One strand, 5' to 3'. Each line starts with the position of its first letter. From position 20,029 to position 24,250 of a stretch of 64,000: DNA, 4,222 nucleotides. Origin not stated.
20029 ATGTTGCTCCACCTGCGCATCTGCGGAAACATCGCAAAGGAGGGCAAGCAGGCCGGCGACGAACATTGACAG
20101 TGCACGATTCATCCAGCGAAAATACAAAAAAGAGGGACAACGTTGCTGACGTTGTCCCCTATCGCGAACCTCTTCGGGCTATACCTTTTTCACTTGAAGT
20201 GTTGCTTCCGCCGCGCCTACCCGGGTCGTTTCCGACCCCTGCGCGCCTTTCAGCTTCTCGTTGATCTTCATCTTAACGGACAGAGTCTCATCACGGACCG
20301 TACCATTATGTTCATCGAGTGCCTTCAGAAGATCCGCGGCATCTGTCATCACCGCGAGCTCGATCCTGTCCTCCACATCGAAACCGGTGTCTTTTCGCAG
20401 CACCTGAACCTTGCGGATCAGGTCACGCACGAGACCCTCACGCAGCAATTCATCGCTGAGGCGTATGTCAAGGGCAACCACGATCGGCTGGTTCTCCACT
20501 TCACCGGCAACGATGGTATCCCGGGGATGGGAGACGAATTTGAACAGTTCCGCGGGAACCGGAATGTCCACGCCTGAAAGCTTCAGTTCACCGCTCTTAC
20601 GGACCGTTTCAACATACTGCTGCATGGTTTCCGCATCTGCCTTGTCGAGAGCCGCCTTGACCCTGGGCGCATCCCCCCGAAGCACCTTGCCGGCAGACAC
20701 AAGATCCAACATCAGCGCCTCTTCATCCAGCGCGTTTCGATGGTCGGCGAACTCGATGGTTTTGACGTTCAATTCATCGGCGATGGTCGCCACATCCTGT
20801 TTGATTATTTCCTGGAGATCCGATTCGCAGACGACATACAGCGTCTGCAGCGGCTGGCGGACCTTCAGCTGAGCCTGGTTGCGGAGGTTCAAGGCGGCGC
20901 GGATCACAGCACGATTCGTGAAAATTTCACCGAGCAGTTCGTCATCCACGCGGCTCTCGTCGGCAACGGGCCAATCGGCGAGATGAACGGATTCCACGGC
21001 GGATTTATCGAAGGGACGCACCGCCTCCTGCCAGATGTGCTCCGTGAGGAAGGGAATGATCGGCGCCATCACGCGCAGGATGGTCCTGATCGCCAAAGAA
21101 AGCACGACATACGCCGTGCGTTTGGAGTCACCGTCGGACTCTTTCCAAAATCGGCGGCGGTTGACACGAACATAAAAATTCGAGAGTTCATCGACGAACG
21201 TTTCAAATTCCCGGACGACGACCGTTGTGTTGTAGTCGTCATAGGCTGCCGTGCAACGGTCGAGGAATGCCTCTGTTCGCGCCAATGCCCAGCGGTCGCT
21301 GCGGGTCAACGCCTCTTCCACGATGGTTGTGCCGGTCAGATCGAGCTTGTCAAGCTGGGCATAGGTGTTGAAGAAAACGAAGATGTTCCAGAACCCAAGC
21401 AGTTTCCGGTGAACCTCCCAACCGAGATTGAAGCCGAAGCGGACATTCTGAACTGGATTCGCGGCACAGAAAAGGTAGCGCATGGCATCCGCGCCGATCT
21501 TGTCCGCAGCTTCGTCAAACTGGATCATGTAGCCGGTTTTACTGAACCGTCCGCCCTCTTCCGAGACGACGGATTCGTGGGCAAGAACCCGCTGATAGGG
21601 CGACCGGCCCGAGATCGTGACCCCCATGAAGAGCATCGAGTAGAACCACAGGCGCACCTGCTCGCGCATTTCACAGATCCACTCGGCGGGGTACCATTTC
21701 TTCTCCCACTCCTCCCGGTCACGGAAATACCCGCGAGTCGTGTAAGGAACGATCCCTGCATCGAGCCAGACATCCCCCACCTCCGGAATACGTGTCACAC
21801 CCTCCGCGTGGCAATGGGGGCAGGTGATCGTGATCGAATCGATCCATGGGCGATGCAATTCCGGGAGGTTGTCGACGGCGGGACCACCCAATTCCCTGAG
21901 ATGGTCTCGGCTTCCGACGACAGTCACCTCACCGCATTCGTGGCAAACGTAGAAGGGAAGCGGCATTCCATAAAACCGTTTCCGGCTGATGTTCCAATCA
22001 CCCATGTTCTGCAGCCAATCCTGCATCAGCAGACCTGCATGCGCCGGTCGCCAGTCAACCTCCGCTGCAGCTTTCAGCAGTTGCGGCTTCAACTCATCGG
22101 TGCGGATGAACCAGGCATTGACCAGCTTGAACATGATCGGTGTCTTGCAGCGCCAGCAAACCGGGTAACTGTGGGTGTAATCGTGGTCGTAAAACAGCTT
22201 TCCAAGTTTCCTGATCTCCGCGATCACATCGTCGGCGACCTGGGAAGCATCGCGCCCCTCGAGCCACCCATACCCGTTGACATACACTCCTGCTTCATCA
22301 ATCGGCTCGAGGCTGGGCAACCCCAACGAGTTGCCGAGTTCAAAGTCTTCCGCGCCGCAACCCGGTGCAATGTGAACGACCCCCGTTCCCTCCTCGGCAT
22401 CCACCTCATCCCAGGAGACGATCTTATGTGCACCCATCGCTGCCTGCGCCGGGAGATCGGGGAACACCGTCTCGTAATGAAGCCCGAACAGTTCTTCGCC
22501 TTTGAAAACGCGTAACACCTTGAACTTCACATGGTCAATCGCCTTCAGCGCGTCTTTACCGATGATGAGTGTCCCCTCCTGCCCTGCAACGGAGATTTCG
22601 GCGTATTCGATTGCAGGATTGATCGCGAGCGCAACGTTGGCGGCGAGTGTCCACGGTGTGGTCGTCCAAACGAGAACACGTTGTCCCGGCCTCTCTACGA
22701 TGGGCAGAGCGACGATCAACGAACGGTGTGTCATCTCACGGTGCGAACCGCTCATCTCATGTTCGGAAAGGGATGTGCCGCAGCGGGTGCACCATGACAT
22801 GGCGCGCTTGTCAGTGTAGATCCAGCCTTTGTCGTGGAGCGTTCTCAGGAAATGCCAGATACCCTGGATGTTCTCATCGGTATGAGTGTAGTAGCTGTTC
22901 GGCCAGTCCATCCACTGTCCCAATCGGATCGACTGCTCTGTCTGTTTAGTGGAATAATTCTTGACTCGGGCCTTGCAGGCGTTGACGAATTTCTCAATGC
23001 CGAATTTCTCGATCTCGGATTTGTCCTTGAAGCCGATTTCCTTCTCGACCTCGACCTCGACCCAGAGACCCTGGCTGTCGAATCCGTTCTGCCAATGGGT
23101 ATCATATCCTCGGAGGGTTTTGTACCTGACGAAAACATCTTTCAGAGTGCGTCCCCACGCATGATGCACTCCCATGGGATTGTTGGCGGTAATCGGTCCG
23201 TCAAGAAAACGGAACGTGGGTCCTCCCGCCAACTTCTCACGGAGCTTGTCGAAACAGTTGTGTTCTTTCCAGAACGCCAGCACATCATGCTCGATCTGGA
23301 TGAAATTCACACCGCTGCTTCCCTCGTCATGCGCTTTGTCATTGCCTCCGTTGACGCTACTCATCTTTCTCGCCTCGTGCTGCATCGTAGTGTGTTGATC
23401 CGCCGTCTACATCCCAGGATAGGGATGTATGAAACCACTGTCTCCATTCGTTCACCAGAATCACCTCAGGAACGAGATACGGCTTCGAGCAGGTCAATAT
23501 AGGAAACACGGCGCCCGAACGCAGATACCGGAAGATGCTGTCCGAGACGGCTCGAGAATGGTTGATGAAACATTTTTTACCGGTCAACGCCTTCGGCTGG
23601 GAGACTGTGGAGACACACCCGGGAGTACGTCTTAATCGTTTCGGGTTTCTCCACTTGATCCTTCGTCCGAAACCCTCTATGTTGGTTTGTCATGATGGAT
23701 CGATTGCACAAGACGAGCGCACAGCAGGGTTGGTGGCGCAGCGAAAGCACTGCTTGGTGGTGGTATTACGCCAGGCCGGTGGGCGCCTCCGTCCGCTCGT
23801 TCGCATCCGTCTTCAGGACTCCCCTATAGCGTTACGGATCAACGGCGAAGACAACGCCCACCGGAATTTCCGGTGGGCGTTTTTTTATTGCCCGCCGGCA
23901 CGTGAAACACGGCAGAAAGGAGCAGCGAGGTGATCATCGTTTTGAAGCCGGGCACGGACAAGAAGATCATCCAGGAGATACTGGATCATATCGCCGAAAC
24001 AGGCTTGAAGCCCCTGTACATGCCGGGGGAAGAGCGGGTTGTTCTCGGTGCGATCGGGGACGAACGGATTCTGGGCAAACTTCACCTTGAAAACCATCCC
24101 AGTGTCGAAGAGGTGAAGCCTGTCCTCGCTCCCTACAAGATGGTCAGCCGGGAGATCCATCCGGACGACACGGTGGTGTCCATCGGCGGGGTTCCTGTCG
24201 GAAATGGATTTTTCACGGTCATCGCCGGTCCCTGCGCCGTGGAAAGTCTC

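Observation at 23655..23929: Trp/Tyr-rich leader peptide with a terminator/antiterminator that would gate a whole aromatic amino-acid super-operon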

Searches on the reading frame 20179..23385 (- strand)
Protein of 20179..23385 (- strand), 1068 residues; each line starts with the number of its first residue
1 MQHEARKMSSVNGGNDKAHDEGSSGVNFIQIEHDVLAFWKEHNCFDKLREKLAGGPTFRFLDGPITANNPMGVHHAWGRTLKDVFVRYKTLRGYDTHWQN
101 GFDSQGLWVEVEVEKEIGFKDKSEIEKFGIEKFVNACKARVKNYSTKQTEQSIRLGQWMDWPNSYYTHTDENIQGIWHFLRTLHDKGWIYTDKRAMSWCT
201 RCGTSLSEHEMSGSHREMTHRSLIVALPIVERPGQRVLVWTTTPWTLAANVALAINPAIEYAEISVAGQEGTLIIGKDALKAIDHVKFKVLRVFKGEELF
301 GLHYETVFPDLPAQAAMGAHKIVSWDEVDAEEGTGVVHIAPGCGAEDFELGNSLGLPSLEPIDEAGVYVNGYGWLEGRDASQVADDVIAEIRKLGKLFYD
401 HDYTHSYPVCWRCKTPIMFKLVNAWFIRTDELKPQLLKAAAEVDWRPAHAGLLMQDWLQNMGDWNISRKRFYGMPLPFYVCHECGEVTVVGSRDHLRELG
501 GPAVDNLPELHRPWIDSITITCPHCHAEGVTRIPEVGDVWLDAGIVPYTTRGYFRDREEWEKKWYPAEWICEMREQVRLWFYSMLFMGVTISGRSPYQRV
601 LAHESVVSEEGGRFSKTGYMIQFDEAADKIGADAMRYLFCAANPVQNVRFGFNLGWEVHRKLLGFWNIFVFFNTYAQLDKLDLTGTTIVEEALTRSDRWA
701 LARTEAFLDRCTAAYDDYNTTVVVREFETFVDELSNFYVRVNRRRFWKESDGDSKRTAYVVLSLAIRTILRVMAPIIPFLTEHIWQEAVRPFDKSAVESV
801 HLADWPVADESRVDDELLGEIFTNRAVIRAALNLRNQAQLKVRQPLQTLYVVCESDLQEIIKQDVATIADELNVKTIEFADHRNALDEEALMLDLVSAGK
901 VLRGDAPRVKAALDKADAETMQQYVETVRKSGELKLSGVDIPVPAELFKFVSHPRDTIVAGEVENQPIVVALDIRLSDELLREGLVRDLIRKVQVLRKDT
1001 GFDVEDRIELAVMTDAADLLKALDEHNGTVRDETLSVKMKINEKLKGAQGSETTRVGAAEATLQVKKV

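Call 8: search_protein_families(library=pfam, proteins=[window:20179-23385:-])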
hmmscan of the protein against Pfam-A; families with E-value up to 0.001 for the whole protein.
window:20179-23385:- (1068 aa): 4 families
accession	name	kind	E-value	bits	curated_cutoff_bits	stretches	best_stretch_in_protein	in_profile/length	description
PF00133.28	tRNA-synt_1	-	1.9e-91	307.3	22.7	1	35-650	2-413/414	tRNA synthetases class I (I, L, M and V)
PF08264.19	Anticodon_1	-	1.5e-31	109.7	25.1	1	697-848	1-146/148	Anticodon-binding domain of tRNA ligase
PF19302.4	DUF5915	-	2.1e-29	102.9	27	1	867-1068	3-195/195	Domain of unknown function (DUF5915)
PF09334.17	tRNA-synt_1g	-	1.7e-16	60.4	20.1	2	68-213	11-137/391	tRNA synthetases class I (M)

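Call 60: find_homologous_proteins(query=window:20179-23385:-, max_evalue=1e-100)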
Query window:20179-23385:- (1068 aa): 7998 proteins with E <= 1e-100 among 8000 candidates; the best 120 are listed.
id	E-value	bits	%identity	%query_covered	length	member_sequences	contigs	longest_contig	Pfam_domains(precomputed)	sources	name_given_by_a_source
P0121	0.0e+0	2488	100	99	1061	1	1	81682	PF09334.18,PF08264.20,PF00133.29,PF19302.5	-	-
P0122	0.0e+0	2135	84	100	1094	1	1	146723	PF09334.18,PF08264.20,PF00133.29,PF19302.5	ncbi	-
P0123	0.0e+0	2030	82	96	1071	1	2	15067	PF09334.18,PF08264.20,PF00133.29,PF19302.5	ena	-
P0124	0.0e+0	1858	74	98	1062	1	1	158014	PF09334.18,PF08264.20,PF00133.29,PF19302.5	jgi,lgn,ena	-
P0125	0.0e+0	1323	54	97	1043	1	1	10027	PF09334.18,PF08264.20,PF00133.29,PF19302.5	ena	-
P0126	0.0e+0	1322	55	97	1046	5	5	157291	PF09334.18,PF08264.20,PF00133.29,PF19302.5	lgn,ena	-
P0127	0.0e+0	1315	53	97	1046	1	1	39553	PF09334.18,PF08264.20,PF00133.29,PF19302.5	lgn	-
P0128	0.0e+0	1315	55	97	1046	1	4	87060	PF09334.18,PF08264.20,PF00133.29,PF19302.5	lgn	-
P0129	0.0e+0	1307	54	98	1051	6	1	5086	PF09334.18,PF08264.20,PF00133.29,PF19302.5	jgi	-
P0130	0.0e+0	1306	53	98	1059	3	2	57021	PF09334.18,PF08264.20,PF00133.29,PF19302.5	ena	-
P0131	0.0e+0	1304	54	97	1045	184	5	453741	PF09334.18,PF08264.20,PF00133.29,PF19302.5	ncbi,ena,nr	ncbi:MAG: isoleucine--tRNA ligase [Clostridia bacterium]|nr:isoleucine--tRNA ligase [Clostridia bact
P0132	0.0e+0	1303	53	98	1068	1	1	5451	PF09334.18,PF08264.20,PF00133.29,PF19302.5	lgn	-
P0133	0.0e+0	1303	56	96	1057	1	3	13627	PF09334.18,PF08264.20,PF00133.29,PF19302.5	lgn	-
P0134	0.0e+0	1302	55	95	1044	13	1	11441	PF09334.18,PF08264.20,PF00133.29,PF19302.5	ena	-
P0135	0.0e+0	1300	54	97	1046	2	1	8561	PF09334.18,PF08264.20,PF00133.29,PF19302.5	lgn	-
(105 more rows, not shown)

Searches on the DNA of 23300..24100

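Call 4: search_rna_families(source=window, start=23300, end=24100, threshold=evalue, max_evalue=10, show_alignments=3)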
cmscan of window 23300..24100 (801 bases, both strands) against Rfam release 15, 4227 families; matches with E-value up to 10: 11.
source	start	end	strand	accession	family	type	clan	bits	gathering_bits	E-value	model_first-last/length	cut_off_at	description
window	23747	23884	+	RF02552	RcsR1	Gene; sRNA;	-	22.8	60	0.035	1-96/96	no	RcsR1 sRNA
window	23793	23888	-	RF00516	ylbH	Cis-reg; leader;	-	20.1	50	0.08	1-122/122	no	ylbH leader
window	23725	23886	+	RF00513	Trp_leader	Cis-reg; leader;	-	17.5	41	1.1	1-100/100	no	Tryptophan operon leader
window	23845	23914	+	RF00599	SNORA77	Gene; snRNA; snoRNA; HACA-box;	-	17.4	42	0.59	1-125/125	no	Small nucleolar RNA SNORA77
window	23843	23918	-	RF02067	STnc310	Gene; sRNA;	-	16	40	3.9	1-61/61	no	Salmonella enterica sRNA STnc310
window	23809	23886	+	RF01456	VrrA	Gene; antisense;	-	15.7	50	6.9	1-140/140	no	Vibrio regulatory RNA of OmpA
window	23816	23887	+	RF00378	Qrr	Gene; sRNA;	-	15.5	50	6.1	1-108/108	no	Qrr RNA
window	23848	23893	-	RF02063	STnc350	Gene; sRNA;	-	15.4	60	6.5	24-64/68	no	Salmonella enterica sRNA STnc350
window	23765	23886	+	RF00021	Spot_42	Gene; sRNA;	-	13.8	80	9.7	1-115/115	no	Spot 42 RNA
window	23857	23934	+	RF01056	Magnesium-II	Cis-reg; riboswitch;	-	13.5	40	7.8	1-115/115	no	Magnesium riboswitch aptamer (Magnesium responsive RNA element)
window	23513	23568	+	RF01516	v-snoRNA-1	Gene; snRNA; snoRNA; CD-box;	-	13.2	75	7.8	1-65/65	no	Human herpesvirus 1 small nucleolar RNA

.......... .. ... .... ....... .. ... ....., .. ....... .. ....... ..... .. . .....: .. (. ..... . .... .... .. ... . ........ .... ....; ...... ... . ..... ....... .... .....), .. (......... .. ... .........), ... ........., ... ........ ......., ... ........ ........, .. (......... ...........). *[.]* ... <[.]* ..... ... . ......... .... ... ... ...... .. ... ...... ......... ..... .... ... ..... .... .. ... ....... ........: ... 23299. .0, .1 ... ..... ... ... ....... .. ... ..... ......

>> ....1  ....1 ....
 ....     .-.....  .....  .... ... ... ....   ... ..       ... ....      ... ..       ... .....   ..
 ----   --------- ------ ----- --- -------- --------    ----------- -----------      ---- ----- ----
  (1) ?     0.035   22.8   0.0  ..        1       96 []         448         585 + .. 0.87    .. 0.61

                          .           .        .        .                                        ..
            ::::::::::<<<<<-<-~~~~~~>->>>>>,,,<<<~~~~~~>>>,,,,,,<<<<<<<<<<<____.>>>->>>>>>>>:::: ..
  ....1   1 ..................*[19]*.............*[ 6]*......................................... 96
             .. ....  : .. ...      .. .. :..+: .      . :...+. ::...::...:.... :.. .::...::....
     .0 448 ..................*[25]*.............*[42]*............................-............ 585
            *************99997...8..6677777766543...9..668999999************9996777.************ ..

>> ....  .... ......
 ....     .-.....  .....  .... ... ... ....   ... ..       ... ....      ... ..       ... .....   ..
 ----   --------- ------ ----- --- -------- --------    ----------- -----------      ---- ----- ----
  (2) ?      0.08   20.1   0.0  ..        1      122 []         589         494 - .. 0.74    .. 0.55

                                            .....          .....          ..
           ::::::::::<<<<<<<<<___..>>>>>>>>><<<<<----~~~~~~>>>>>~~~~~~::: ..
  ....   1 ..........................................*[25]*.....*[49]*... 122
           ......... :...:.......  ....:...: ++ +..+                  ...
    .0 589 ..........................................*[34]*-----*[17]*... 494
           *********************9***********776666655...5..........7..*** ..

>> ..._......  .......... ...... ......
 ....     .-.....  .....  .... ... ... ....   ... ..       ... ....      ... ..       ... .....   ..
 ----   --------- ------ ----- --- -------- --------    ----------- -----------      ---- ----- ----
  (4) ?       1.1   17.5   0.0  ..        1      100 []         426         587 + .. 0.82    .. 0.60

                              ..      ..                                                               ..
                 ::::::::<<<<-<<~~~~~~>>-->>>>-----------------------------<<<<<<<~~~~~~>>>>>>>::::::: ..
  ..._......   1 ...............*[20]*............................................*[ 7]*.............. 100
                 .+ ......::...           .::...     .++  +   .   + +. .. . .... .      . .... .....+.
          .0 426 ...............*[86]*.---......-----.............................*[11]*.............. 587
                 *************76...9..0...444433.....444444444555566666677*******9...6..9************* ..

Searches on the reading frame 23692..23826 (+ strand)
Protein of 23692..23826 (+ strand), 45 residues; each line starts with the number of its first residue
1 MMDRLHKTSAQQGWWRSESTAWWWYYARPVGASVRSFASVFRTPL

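Call 25: find_homologous_proteins(query=A1, max_evalue=10)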
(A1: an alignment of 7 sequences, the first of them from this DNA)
Query A1 (7 sequences): 5 candidates shared short words with the query, none scored E <= 10.
